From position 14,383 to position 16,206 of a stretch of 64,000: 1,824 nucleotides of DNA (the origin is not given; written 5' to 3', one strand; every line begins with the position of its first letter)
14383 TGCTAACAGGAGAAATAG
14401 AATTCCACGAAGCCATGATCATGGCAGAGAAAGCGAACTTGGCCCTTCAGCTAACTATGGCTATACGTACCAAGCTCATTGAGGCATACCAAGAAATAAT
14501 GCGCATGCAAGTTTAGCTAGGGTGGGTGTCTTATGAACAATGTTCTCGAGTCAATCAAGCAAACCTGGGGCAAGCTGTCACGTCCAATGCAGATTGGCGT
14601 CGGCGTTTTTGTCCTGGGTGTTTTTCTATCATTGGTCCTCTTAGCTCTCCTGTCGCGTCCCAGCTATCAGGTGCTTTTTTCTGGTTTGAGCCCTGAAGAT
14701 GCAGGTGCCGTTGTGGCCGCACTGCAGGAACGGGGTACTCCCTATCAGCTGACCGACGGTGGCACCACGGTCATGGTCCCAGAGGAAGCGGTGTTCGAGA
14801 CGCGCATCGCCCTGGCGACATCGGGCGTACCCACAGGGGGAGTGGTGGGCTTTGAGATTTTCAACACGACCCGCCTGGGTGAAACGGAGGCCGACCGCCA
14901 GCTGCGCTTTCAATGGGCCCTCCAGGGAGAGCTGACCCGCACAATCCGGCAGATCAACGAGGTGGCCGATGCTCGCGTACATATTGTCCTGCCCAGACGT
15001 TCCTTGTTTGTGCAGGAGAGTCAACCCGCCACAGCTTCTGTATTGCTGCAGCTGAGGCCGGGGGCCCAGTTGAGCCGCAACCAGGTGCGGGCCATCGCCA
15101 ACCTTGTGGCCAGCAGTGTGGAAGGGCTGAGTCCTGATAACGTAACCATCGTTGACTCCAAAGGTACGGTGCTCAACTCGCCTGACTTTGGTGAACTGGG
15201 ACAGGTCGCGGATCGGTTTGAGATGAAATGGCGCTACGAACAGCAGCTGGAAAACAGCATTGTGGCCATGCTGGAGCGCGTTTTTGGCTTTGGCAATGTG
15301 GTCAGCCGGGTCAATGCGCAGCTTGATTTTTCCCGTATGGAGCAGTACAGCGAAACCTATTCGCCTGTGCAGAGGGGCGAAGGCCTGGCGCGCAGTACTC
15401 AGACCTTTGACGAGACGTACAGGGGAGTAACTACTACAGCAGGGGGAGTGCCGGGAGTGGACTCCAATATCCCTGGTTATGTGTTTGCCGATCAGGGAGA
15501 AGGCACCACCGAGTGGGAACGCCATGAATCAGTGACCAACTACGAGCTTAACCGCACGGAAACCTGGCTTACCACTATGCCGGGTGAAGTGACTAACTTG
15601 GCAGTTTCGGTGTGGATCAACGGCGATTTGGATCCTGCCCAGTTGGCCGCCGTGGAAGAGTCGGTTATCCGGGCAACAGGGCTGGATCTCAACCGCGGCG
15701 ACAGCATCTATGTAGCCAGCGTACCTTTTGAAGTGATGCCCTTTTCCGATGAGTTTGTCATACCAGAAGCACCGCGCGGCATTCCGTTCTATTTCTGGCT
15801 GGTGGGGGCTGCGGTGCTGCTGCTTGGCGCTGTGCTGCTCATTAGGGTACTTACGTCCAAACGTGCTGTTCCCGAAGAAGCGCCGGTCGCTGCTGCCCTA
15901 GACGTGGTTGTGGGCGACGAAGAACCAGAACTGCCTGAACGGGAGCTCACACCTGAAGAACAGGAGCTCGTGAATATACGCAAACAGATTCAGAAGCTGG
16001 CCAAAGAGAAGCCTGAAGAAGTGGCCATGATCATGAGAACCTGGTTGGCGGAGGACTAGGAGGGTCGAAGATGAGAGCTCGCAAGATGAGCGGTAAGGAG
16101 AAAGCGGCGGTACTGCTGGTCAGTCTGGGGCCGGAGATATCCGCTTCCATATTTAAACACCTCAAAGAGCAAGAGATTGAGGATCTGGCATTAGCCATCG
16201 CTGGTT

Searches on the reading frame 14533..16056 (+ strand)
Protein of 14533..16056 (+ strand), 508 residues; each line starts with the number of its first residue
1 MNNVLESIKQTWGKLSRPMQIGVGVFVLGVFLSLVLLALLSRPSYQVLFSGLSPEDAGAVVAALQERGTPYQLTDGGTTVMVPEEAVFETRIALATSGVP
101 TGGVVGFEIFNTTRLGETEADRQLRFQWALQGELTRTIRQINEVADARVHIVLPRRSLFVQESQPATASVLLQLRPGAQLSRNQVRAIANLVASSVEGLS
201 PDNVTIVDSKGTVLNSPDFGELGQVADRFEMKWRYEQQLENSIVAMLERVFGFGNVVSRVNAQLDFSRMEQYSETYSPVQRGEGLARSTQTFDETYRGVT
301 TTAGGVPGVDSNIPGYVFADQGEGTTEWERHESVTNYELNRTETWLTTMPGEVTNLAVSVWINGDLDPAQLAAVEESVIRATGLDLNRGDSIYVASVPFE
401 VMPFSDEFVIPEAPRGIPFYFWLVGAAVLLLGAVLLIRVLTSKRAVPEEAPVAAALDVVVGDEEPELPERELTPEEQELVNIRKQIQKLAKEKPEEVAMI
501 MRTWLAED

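Call 67: search_protein_families(library=pfam, proteins=[window:14533-16056:+], max_evalue=1e-8)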
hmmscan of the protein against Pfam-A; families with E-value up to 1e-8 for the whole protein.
window:14533-16056:+ (508 aa): 2 families
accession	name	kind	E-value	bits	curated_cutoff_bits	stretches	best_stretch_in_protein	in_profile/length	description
PF01514.23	YscJ_FliF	-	6.1e-67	225.4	24.4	1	41-215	2-178/179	Secretory protein of YscJ/FliF family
PF08345.17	YscJ_FliF_C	-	2.5e-35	122.5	23.8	1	247-399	1-147/147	Flagellar M-ring protein C-terminal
